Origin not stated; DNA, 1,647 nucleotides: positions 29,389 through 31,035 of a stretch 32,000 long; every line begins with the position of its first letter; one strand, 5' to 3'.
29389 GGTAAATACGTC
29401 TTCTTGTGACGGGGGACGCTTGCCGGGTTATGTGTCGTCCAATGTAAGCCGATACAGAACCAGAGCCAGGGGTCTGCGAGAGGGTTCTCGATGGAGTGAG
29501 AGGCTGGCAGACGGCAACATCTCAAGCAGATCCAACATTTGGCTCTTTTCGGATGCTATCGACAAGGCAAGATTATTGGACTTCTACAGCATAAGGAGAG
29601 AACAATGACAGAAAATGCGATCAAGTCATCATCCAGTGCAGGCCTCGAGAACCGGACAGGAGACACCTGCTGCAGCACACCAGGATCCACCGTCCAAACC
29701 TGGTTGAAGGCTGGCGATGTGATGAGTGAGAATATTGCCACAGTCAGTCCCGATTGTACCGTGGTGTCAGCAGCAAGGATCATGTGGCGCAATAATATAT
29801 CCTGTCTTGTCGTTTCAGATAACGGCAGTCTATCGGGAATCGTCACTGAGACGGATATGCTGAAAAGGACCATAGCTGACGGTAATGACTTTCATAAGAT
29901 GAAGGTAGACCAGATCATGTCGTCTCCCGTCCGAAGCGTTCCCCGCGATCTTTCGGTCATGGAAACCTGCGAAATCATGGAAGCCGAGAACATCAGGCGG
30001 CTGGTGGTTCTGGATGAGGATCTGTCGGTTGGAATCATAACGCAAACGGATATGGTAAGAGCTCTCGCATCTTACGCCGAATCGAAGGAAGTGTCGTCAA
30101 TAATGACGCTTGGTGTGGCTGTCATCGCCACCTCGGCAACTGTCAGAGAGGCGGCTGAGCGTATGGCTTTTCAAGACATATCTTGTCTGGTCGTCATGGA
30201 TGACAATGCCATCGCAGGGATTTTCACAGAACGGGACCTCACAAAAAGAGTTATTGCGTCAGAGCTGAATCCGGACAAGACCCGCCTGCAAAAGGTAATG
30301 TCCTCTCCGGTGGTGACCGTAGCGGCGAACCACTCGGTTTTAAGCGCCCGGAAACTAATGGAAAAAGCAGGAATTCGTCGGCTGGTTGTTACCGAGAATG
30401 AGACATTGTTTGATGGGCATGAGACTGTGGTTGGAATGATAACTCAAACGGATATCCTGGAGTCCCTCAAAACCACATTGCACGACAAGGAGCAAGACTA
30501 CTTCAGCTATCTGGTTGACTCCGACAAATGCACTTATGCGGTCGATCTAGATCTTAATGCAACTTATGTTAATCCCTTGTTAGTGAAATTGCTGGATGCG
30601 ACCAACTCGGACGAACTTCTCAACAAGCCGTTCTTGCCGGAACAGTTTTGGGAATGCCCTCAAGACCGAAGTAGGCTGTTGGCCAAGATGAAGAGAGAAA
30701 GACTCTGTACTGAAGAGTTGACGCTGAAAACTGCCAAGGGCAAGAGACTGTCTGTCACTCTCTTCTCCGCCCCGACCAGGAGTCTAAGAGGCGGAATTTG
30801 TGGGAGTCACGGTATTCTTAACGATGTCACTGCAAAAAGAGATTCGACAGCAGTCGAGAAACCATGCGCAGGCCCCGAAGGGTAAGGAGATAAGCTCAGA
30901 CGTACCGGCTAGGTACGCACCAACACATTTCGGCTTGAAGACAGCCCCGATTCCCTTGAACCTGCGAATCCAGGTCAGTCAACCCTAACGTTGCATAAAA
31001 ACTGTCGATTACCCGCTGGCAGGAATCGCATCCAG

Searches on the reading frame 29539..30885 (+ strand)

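Call 7: search_protein_families(library=pfam, proteins=[window:29539-30885:+], max_evalue=0.001)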
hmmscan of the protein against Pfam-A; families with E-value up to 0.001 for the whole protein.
window:29539-30885:+ (448 aa): 2 families
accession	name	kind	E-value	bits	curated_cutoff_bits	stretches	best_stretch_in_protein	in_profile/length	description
PF00571.33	CBS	-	4.4e-47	158.6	24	4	58-109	1-53/57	CBS domain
PF13426.13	PAS_9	-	2.6e-05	24.9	27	1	335-432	7-103/103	PAS domain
